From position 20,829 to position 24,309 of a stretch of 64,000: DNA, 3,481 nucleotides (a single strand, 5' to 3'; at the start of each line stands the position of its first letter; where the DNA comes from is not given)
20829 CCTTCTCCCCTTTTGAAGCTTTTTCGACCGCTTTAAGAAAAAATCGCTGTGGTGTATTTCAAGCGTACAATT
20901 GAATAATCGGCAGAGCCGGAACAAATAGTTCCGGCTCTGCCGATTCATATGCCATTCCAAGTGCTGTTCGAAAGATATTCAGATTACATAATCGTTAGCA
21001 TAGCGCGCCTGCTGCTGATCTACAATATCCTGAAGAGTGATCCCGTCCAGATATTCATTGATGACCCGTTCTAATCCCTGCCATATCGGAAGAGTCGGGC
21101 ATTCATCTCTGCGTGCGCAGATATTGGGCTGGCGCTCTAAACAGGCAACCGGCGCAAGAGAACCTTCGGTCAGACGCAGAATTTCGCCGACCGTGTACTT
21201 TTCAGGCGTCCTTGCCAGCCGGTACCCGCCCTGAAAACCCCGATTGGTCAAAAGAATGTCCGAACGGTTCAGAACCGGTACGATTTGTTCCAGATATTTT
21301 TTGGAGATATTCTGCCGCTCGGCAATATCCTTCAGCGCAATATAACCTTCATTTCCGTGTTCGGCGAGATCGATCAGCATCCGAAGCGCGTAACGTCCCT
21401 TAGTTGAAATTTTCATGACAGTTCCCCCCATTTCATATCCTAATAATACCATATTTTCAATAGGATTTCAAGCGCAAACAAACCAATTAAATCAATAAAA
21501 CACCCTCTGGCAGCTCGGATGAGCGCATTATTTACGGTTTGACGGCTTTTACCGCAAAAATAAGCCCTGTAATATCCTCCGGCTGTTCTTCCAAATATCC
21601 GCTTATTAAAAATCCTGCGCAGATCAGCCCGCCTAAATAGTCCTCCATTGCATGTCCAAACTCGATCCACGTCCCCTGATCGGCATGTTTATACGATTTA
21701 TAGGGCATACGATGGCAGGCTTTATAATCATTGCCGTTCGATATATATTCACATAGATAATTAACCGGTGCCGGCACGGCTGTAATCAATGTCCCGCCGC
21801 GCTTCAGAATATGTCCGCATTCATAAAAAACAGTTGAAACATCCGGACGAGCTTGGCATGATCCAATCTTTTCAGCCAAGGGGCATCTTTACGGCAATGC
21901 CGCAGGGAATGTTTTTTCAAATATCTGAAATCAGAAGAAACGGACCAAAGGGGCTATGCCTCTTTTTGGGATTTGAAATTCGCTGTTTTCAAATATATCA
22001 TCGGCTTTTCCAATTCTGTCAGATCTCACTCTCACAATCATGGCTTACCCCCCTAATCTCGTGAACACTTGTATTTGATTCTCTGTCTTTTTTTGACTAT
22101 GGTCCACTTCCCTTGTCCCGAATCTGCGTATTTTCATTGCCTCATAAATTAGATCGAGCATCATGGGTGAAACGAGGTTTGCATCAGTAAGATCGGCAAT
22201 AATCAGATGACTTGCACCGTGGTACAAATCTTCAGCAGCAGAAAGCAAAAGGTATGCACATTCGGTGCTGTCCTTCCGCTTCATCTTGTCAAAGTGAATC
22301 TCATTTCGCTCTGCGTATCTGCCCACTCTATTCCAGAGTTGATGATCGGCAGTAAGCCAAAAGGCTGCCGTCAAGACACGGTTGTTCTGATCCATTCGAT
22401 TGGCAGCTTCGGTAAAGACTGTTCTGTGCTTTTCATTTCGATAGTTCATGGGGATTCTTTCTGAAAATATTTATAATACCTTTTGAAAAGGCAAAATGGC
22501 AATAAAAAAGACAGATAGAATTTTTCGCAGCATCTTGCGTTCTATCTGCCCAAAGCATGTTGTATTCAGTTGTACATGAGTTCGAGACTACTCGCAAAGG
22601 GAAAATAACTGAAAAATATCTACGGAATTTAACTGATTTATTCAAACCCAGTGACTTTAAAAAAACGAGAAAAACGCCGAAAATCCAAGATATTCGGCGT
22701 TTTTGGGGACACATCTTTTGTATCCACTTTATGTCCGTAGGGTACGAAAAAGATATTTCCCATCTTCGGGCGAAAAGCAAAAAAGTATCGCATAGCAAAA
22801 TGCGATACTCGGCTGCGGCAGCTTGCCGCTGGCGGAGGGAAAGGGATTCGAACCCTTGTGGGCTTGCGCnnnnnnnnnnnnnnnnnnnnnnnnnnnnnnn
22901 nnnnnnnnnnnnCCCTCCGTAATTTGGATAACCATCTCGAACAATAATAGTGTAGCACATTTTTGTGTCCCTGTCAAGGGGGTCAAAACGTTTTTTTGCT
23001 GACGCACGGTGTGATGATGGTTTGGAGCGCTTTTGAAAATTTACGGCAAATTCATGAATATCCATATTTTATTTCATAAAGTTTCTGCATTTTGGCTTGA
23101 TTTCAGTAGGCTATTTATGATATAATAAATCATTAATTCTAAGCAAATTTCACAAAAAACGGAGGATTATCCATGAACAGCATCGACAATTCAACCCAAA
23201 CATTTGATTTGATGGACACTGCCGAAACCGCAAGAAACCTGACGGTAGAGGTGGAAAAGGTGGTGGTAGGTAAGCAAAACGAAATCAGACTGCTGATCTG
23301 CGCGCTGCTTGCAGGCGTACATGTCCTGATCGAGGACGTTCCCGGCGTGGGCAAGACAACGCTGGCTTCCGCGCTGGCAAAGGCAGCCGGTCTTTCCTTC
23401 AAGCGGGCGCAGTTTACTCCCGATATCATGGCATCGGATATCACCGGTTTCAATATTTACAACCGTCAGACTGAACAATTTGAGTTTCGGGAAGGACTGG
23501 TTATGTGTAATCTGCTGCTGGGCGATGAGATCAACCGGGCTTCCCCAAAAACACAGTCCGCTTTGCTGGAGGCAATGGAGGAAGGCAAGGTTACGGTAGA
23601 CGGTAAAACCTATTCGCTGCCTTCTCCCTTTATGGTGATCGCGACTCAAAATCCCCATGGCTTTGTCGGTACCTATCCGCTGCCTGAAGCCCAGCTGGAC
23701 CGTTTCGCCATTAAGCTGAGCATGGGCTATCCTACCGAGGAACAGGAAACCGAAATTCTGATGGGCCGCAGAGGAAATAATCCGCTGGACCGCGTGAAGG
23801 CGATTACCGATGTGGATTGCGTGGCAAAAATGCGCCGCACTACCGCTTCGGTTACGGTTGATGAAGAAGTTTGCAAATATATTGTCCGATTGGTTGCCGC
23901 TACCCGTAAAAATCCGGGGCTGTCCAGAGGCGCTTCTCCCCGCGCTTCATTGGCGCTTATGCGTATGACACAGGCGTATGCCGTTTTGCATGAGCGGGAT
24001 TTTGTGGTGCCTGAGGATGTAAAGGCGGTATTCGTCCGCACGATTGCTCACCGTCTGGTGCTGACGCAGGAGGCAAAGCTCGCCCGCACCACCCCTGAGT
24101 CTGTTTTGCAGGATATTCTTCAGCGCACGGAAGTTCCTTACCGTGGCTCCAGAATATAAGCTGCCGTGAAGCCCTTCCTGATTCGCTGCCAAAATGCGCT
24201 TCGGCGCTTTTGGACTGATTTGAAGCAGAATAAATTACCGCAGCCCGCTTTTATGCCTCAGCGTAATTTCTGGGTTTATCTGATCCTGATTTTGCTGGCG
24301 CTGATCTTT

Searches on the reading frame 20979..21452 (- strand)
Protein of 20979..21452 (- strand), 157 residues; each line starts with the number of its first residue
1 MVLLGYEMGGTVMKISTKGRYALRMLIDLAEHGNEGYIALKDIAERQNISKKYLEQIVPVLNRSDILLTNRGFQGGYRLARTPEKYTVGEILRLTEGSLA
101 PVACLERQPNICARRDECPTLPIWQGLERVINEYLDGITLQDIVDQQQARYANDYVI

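Call 3: search_protein_families(library=pfam, proteins=[window:20979-21452:-], max_evalue=0.01)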
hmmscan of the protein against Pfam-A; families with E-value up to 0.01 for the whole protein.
window:20979-21452:- (157 aa): 1 family
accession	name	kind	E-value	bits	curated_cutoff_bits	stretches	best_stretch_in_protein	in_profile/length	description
PF02082.26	Rrf2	-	4e-37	127.7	30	1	15-145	1-131/132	Iron-dependent Transcriptional regulator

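Call 4: search_protein_families(library=ncbifam, proteins=[window:20979-21452:-], max_evalue=0.01)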
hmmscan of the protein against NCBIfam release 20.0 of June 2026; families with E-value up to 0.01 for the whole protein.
window:20979-21452:- (157 aa): 8 families
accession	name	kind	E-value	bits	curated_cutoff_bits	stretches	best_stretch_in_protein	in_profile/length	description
TIGR00738.1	rrf2_super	superfamily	1.1e-36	125.6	73.3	1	13-144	1-131/132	Rrf2 family transcriptional regulator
TIGR02010.1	IscR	equivalog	3.8e-33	114.2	207.55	1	13-148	1-134/135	Fe-S cluster assembly transcriptional regulator IscR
NF047409.1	Cys_reg_CymR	equivalog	6e-32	110.7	195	1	13-156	1-136/139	cysteine metabolism transcriptional regulator CymR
NF008110.0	PRK10857.1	equivalog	4.2e-24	85.2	275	1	13-148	1-134/164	Fe-S cluster assembly transcriptional regulator IscR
TIGR02944.1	suf_reg_Xantho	equivalog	1.7e-17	64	110.65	1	13-143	2-130/130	SUF system Fe-S cluster assembly regulator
NF008886.0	PRK11920.1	equivalog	1.7e-15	57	193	1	13-147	1-134/153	iron-responsive transcriptional regulator RirA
NF008240.0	PRK11014.1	equivalog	3.7e-11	43.2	182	1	16-151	4-135/141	nitric oxide-sensing transcriptional repressor NsrR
NF041852.1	trans_reg_HypR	equivalog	0.00039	20.4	180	1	22-87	8-72/139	redox-sensitive transcriptional regulator HypR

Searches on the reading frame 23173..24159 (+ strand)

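Call 40: search_protein_families(library=pfam, proteins=[window:23173-24159:+], max_evalue=0.001)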
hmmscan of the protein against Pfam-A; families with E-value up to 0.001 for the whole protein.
window:23173-24159:+ (328 aa): 9 families
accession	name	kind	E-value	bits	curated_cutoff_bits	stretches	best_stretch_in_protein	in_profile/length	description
PF07726.17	AAA_3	-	7.2e-59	197.8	27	1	50-179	1-130/131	ATPase family associated with various cellular activities (AAA)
PF17863.7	AAA_lid_2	-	3.6e-21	75.1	22.7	1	243-315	2-74/74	AAA lid domain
PF07728.20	AAA_5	-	2.2e-12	47.6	22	1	51-178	2-139/139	AAA domain (dynein-related subfamily)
PF00004.35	AAA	-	2.6e-06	28.4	21.2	1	56-183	6-128/131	ATPase family associated with various cellular activities (AAA)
PF00493.29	MCM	-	7e-06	25.8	23.3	1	46-162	55-174/224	MCM P-loop domain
PF01078.27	Mg_chelatase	-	1.7e-05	24.7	20.3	0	31-70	5-44/207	Magnesium chelatase, subunit ChlI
PF05496.18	RuvB_N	-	2.1e-05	24.7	27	1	50-141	35-114/159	Holliday junction DNA helicase RuvB P-loop domain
PF00158.32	Sigma54_activat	-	6.1e-05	23.2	20.2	0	48-160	22-142/168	Sigma-54 interaction domain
PF20030.5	bpMoxR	-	6.6e-05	22.5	27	1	22-198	5-180/205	MoxR domain in the MoxR-vWA-beta-propeller ternary systems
